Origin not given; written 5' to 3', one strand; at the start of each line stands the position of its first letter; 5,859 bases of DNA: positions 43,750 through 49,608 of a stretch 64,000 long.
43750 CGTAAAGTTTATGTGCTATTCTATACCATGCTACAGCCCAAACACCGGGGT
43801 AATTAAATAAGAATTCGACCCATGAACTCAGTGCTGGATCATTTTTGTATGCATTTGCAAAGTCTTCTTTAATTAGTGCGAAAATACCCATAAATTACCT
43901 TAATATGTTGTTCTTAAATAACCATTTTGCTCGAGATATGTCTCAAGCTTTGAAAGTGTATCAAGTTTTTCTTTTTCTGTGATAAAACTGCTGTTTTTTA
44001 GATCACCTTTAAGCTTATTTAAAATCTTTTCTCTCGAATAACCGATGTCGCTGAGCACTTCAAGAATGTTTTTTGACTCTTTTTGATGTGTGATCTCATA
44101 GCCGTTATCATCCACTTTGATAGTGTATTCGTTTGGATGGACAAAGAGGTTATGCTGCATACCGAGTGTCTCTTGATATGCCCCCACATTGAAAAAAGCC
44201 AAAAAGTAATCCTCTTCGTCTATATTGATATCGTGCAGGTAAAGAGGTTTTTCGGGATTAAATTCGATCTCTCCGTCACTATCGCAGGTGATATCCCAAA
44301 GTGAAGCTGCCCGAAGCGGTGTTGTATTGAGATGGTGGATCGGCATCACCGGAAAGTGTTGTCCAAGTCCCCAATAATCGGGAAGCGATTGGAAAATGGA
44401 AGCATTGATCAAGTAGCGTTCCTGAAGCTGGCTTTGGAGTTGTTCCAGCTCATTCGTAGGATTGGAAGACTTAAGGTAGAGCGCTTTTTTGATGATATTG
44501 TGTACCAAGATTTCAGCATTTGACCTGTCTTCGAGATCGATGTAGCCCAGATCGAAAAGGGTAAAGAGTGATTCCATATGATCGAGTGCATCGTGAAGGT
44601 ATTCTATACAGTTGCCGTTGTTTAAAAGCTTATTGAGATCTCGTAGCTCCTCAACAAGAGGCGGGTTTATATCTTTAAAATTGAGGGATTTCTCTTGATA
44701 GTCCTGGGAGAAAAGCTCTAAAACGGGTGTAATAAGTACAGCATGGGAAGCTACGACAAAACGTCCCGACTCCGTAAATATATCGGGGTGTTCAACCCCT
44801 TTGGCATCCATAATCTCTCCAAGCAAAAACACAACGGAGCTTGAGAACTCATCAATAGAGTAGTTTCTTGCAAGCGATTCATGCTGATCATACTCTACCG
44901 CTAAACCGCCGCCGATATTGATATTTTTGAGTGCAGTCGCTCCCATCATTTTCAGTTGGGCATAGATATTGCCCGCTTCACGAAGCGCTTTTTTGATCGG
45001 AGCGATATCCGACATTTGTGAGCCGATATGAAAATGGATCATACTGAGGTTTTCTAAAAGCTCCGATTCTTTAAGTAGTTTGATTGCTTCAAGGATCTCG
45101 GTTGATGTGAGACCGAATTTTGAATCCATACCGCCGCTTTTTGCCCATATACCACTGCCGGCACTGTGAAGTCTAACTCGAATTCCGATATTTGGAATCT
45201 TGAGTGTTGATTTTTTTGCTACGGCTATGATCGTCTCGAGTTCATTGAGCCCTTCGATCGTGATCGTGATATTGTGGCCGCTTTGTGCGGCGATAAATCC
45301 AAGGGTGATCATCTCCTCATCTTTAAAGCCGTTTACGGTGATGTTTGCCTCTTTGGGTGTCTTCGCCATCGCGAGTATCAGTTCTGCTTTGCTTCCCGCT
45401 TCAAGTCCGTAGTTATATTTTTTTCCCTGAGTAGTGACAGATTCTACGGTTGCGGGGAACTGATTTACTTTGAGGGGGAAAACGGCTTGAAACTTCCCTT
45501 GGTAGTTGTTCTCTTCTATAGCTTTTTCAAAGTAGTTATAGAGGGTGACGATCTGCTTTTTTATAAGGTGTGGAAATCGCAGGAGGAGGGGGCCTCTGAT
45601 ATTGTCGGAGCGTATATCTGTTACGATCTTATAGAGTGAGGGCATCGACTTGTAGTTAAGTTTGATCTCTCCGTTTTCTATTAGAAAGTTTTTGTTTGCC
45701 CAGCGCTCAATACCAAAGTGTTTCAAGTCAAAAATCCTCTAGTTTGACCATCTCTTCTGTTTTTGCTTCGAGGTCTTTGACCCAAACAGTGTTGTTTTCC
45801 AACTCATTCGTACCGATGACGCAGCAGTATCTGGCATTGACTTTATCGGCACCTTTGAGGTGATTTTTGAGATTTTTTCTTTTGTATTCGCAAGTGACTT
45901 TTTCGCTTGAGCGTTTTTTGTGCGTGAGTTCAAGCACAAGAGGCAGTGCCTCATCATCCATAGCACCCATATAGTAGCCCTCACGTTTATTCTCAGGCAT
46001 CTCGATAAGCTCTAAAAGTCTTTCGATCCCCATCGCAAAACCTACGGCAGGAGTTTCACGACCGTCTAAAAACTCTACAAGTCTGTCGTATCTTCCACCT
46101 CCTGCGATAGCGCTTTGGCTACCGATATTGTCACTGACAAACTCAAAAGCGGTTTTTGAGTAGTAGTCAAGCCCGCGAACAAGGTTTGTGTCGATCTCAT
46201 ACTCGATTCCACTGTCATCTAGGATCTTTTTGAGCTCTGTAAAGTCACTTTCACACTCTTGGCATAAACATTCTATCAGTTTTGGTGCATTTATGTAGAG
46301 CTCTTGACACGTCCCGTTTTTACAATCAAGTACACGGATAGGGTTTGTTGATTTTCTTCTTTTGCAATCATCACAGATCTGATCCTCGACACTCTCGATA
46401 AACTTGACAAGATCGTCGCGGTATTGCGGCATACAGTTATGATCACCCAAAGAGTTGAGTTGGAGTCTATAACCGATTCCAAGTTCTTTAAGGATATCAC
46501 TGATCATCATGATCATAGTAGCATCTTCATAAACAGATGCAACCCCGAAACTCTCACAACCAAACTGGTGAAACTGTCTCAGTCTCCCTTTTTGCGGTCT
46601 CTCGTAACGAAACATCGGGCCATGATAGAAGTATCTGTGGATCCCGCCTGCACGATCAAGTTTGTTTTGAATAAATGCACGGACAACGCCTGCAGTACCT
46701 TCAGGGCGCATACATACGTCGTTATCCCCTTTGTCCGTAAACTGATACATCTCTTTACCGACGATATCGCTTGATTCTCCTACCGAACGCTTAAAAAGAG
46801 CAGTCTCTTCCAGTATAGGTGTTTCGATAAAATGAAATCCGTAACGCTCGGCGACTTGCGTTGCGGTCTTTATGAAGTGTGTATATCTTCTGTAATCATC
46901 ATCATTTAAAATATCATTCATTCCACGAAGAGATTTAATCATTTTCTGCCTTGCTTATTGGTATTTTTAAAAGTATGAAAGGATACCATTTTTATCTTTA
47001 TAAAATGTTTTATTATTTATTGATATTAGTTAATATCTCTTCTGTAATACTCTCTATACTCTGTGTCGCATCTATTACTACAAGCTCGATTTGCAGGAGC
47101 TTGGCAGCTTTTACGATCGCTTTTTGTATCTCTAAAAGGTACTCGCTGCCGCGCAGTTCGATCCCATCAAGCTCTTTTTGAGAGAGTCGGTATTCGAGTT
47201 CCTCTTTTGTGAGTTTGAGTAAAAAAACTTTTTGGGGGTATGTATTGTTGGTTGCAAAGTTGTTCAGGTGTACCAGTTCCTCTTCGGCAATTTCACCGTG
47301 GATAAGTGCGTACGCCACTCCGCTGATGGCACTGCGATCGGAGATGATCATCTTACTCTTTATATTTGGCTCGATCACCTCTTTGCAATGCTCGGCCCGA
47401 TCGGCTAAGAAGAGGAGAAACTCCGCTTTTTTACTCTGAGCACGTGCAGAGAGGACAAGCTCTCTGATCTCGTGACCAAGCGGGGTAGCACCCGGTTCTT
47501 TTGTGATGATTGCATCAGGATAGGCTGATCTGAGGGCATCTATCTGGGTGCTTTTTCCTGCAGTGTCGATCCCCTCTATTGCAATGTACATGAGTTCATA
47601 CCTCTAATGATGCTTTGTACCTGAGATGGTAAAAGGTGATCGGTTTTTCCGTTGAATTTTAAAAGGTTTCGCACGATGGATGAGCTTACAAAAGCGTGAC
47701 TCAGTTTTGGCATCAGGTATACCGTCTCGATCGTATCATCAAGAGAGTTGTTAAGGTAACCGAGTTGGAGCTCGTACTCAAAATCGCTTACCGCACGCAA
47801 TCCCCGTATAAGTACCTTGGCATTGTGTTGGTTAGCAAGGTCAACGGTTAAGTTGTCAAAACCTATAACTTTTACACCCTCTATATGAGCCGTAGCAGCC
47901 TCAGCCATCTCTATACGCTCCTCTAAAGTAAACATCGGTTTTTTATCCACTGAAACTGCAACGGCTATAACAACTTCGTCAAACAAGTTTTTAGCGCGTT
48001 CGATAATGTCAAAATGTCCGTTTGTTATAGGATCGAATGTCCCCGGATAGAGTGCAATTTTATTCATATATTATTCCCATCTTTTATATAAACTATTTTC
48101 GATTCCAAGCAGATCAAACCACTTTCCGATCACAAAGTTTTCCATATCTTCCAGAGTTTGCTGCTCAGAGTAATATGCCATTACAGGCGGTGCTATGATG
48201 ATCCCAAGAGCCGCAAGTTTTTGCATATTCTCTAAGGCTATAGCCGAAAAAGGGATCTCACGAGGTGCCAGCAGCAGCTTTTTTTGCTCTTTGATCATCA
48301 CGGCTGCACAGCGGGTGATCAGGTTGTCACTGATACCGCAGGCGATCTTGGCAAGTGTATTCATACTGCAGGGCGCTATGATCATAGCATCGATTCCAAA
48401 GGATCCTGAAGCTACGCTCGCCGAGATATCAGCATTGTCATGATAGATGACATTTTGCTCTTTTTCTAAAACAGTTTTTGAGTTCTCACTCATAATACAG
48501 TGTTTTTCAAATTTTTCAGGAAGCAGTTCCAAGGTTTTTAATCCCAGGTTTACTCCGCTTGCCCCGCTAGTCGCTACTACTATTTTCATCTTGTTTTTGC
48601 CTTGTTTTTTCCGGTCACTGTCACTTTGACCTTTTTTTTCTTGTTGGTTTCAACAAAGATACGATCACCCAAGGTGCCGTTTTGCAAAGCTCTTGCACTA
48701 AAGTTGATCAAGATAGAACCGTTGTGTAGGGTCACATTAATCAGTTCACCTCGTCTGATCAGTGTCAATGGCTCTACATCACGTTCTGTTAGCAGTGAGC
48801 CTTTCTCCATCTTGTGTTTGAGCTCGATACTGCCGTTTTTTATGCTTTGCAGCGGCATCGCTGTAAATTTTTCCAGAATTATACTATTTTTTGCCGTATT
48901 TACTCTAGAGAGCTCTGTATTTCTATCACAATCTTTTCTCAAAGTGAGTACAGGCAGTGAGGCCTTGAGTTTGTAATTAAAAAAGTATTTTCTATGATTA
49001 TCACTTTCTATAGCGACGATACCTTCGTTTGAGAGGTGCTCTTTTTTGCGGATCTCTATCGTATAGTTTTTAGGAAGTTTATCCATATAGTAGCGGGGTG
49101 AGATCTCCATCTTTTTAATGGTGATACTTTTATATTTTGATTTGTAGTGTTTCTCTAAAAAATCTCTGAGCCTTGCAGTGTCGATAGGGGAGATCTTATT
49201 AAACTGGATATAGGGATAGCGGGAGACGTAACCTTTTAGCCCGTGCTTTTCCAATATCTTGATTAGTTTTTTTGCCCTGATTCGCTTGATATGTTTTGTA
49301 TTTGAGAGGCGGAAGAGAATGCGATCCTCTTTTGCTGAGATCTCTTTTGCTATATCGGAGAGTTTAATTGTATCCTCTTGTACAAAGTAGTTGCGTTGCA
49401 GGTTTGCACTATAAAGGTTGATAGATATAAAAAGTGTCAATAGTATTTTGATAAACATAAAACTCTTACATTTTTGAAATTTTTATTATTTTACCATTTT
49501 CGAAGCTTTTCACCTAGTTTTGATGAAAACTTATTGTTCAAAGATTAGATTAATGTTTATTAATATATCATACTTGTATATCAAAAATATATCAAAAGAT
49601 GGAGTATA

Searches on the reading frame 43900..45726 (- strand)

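Call 41: search_protein_families(library=pfam, proteins=[window:43900-45726:-], max_evalue=0.001)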
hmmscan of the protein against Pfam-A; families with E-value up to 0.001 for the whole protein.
window:43900-45726:- (608 aa): 3 families
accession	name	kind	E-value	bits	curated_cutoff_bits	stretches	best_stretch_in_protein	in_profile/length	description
PF02784.22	Orn_Arg_deC_N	-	7.8e-33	114.3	23.4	1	76-326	16-247/247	Pyridoxal-dependent decarboxylase, pyridoxal binding domain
PF17810.6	Arg_decarb_HB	-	7.5e-15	55.4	23.3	1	354-422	4-72/84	Arginine decarboxylase helical bundle domain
PF17944.6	Arg_decarbox_C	-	5.1e-05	24.1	23.3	1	555-604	2-51/51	Arginine decarboxylase C-terminal helical extension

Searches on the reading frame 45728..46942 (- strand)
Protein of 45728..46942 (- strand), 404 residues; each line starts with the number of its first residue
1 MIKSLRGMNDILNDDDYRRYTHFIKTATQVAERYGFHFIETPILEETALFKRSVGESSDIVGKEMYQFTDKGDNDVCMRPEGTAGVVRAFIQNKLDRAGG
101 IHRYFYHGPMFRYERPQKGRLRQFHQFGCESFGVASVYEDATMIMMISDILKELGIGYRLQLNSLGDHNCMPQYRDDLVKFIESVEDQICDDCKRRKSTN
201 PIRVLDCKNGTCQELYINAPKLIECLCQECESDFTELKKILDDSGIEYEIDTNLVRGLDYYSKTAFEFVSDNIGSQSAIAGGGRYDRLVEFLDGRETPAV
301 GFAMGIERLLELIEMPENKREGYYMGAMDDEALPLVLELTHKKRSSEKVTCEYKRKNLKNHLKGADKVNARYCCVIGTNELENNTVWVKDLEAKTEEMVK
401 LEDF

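Call 41: search_protein_families(library=pfam, proteins=[window:45728-46942:-], max_evalue=0.001)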
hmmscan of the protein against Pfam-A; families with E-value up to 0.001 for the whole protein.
window:45728-46942:- (404 aa): 4 families
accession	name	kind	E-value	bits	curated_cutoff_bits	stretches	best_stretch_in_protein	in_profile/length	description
PF13393.11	tRNA-synt_His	-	4.7e-42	144.7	25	1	14-309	7-308/308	Histidyl-tRNA synthetase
PF00587.30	tRNA-synt_2b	-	2.3e-17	64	29.3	1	66-313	1-175/179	tRNA synthetase class II core domain (G, H, P, S and T)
PF03129.25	HGTP_anticodon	-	1.6e-07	31.8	21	1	332-404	14-87/94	Anticodon binding domain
PF00152.25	tRNA-synt_2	-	2.5e-06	27.2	25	0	98-313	88-292/308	tRNA synthetases class II (D, K and N)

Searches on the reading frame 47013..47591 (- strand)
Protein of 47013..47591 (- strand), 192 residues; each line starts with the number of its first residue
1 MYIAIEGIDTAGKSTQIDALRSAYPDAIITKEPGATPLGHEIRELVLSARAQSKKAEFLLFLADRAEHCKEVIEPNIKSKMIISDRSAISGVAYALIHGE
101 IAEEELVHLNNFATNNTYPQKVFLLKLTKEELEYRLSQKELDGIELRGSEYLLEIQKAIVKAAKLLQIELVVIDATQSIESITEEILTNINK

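Call 41: search_protein_families(library=pfam, proteins=[window:47013-47591:-], max_evalue=0.001)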
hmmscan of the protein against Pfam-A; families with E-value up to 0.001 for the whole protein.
window:47013-47591:- (192 aa): 2 families
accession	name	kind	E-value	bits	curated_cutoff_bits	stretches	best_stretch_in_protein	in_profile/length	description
PF02223.23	Thymidylate_kin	-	6.7e-36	124.2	27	1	5-186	1-185/185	Thymidylate kinase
PF13521.12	AAA_28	-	3.8e-06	27.7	27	1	3-174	2-157/164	AAA domain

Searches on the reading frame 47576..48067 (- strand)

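Call 41: search_protein_families(library=pfam, proteins=[window:47576-48067:-], max_evalue=0.001)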
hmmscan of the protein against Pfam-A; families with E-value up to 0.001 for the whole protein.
window:47576-48067:- (163 aa): 2 families
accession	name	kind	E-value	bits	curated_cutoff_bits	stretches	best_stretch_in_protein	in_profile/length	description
PF01467.32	CTP_transf_like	-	1.2e-30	106.9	21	1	6-134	1-132/133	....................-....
PF08218.17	Citrate_ly_lig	-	2.2e-05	24.7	20.9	1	12-73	9-68/182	Citrate lyase ligase C-terminal domain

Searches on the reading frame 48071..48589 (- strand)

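Call 41: search_protein_families(library=pfam, proteins=[window:48071-48589:-], max_evalue=0.001)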
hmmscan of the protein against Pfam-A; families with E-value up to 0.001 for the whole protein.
window:48071-48589:- (172 aa): 1 family
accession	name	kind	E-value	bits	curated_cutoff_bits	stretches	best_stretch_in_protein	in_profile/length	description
PF02441.25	Flavoprotein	-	3.8e-45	153.8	22.7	1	1-161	1-162/162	Flavoprotein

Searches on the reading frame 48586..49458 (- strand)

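Call 41: search_protein_families(library=pfam, proteins=[window:48586-49458:-], max_evalue=0.001)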
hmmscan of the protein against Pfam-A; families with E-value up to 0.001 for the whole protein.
window:48586-49458:- (290 aa): 1 family
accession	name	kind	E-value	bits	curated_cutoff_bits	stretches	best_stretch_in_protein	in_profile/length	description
PF13144.11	ChapFlgA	-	8.6e-16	58.5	23.8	1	169-287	2-120/122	Chaperone for flagella basal body P-ring formation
